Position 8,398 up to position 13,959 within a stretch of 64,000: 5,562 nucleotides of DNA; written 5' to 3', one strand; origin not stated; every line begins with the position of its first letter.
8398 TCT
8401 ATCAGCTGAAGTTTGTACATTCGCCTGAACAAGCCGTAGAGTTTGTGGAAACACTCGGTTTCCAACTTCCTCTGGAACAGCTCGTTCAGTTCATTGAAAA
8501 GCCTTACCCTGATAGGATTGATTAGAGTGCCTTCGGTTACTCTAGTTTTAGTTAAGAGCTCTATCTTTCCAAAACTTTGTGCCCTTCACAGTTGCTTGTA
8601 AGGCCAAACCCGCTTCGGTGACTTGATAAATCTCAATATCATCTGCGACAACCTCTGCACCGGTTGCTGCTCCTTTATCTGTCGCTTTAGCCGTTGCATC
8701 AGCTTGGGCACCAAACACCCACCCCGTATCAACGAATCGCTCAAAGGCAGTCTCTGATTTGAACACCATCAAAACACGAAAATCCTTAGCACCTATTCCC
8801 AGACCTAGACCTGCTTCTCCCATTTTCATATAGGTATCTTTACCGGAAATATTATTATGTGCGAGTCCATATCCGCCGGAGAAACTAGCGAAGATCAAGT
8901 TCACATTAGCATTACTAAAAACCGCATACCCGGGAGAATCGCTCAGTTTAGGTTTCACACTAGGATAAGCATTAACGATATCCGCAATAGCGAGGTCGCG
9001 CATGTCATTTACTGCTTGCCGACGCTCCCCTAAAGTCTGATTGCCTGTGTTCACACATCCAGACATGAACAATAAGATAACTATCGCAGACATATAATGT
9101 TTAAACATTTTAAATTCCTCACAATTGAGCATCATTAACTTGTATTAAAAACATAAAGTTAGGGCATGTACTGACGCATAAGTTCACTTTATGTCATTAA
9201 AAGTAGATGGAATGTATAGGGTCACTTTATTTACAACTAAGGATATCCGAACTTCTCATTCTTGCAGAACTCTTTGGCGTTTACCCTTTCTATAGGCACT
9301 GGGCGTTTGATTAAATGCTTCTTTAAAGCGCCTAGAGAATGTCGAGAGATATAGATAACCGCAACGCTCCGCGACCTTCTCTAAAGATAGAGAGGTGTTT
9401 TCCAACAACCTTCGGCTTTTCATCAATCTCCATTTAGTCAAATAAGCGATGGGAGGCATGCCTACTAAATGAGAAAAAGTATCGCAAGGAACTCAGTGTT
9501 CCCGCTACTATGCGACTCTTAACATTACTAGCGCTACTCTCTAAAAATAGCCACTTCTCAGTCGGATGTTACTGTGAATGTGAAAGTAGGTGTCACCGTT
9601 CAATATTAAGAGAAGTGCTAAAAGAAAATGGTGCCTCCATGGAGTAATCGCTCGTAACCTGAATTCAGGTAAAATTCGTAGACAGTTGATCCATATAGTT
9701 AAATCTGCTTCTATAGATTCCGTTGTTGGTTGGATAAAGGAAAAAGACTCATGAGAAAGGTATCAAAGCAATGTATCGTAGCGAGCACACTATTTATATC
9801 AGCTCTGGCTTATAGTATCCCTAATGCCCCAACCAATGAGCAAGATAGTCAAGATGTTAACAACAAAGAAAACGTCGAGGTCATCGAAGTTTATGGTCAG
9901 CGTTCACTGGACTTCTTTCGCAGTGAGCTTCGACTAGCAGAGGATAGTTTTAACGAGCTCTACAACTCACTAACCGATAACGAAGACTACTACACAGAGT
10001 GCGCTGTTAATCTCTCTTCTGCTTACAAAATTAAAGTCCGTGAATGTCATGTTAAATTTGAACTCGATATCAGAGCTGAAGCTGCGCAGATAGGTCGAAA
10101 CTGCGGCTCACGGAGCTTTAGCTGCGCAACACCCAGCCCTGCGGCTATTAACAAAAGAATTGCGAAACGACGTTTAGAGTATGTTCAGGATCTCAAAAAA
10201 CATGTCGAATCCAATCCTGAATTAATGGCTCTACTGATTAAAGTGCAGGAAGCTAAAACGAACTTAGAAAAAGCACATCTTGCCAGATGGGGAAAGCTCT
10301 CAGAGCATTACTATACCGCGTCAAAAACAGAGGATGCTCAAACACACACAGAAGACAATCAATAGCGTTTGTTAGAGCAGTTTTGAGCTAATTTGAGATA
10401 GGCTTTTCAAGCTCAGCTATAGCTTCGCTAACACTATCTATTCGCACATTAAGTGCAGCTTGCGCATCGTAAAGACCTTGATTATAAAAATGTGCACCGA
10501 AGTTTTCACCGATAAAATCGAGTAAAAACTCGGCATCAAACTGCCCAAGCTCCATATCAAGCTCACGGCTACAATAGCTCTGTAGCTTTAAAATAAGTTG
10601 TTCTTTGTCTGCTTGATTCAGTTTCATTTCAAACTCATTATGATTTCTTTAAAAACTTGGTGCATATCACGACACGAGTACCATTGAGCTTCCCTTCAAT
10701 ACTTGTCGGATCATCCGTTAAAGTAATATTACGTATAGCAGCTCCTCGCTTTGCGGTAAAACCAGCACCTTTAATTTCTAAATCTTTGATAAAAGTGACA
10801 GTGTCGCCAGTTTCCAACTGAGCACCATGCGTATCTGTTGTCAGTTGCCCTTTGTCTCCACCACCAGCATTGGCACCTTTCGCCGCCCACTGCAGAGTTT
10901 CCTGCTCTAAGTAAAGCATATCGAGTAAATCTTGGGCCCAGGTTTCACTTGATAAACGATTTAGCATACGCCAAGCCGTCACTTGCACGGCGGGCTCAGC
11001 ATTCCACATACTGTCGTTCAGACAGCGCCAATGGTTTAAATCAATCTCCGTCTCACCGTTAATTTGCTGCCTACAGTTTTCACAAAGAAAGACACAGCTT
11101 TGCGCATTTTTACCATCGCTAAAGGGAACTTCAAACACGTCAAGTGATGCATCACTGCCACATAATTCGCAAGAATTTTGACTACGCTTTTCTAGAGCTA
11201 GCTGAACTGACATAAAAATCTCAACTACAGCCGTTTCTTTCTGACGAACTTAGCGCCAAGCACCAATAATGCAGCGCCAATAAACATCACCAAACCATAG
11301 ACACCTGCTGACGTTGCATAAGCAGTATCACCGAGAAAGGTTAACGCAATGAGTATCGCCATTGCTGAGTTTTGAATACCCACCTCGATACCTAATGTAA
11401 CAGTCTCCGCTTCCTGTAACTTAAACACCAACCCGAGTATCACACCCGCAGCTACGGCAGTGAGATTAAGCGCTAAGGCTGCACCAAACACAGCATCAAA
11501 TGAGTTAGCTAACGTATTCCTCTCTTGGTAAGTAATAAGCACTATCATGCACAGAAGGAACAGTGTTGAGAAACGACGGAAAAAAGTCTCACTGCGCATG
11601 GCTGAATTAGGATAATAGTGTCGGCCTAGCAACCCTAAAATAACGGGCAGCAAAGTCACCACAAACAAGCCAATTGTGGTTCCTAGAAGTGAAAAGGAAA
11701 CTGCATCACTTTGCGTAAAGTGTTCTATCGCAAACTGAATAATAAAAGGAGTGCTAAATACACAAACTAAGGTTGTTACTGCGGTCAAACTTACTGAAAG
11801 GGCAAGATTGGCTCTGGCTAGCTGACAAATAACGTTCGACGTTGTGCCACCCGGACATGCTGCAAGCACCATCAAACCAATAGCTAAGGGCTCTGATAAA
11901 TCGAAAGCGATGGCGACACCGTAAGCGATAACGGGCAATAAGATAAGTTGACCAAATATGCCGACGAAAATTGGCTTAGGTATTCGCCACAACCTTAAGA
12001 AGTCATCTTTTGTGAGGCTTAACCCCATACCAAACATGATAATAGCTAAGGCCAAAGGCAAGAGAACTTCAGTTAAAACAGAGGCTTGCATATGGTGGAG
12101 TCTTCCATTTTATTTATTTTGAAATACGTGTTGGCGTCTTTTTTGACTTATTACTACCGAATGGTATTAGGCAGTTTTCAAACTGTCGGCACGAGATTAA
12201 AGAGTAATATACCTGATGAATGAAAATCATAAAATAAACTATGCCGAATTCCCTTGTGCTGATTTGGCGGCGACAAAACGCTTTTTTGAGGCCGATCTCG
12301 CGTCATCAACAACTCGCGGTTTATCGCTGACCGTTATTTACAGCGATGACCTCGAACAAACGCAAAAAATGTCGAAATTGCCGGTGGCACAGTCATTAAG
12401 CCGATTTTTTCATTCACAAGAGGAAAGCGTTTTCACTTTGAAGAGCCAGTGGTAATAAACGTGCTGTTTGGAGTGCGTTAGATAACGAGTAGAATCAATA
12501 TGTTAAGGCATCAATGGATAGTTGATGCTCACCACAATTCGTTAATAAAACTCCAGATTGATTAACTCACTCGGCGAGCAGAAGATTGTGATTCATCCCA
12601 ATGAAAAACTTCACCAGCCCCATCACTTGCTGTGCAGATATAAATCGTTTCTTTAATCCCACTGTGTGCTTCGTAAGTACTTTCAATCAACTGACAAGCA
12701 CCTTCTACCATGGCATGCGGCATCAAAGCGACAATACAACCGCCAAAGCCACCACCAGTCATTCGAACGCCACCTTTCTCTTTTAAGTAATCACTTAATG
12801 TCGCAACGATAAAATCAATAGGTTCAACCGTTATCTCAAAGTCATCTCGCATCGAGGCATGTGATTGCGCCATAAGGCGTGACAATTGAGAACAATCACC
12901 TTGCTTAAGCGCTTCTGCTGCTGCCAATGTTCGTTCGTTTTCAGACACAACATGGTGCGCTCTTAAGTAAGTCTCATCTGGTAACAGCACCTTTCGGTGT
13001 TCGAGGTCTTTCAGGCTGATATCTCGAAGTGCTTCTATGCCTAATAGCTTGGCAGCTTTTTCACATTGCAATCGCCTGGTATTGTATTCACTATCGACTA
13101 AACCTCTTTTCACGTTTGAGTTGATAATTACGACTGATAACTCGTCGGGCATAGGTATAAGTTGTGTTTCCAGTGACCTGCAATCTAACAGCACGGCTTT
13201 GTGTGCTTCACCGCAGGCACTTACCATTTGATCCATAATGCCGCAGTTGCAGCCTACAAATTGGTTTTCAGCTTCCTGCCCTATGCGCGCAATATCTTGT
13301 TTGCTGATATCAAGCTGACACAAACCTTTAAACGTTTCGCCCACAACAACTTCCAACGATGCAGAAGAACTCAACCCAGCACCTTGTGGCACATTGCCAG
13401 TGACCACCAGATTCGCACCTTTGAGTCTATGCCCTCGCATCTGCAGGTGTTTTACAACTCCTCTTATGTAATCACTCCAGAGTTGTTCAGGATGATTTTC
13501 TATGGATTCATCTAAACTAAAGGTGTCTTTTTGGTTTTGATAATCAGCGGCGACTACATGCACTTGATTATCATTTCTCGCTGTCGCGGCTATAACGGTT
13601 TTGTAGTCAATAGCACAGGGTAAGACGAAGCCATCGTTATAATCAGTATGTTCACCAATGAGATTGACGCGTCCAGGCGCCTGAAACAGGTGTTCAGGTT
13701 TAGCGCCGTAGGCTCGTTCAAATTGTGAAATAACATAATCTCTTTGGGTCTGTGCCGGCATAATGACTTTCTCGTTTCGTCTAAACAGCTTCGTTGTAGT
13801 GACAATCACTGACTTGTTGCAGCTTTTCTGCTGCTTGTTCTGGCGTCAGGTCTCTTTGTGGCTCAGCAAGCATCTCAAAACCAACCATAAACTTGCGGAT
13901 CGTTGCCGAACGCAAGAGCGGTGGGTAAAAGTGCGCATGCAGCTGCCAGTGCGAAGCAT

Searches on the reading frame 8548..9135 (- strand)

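Call 37: search_protein_families(library=pfam, proteins=[window:8548-9135:-], max_evalue=0.001)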
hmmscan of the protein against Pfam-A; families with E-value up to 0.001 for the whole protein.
window:8548-9135:- (195 aa): 1 family
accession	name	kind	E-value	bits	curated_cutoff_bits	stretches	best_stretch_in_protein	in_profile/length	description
PF04366.17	Ysc84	-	6.2e-06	26.4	25.1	1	107-195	2-92/127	Las17-binding protein actin regulator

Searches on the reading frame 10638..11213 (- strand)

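Call 37: search_protein_families(library=pfam, proteins=[window:10638-11213:-], max_evalue=0.001)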
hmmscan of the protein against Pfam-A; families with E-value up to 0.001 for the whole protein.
window:10638-11213:- (191 aa): 2 families
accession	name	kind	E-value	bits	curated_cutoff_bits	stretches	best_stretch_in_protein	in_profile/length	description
PF03831.20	YjdM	-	3.5e-22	78.5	23.2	1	126-190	2-68/69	PhnA domain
PF08274.17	Zn_Ribbon_YjdM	-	0.00072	20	30.8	0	15-51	5-29/30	PhnA Zinc-Ribbon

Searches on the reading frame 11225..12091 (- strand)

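Call 21: search_protein_families(library=pfam, proteins=[window:11225-12091:-], max_evalue=0.00001)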
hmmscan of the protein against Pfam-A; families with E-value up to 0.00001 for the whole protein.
window:11225-12091:- (288 aa): 3 families
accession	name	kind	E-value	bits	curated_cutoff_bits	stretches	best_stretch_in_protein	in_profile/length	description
PF01758.21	SBF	-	1.6e-36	126.2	24.3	1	12-196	1-190/191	Sodium Bile acid symporter family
PF13593.11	SBF_like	-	9.4e-15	55.1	25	1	11-257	33-284/313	SBF-like CPA transporter family (DUF4137)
PF03547.23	Mem_trans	-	4.2e-08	32.6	25.7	1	14-118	240-343/343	Membrane transport protein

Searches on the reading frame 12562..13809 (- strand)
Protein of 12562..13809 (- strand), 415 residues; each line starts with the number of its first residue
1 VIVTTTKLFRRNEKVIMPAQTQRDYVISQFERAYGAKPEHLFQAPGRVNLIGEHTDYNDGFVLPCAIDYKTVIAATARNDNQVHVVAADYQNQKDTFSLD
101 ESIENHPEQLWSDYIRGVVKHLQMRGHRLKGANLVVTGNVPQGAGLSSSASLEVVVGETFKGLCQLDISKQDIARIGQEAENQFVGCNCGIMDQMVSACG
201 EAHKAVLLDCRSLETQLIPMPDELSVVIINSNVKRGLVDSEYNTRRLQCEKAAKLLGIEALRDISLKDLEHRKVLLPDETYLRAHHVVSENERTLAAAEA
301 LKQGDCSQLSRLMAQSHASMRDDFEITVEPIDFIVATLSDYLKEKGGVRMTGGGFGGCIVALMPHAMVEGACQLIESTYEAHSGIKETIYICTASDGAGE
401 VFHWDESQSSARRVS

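Call 21: search_protein_families(library=pfam, proteins=[window:12562-13809:-], max_evalue=0.00001)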
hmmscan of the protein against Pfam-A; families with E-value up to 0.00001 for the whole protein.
window:12562-13809:- (415 aa): 3 families
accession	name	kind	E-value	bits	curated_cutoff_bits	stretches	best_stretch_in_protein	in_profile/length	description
PF10509.15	GalKase_gal_bdg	-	3.9e-24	84.4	23.1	1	29-75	2-47/49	Galactokinase galactose-binding signature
PF00288.32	GHMP_kinases_N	-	1.6e-20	73.6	22.3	1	114-200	2-86/87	GHMP kinases N terminal domain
PF08544.19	GHMP_kinases_C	-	1e-09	39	21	1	297-364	1-67/85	GHMP kinases C terminal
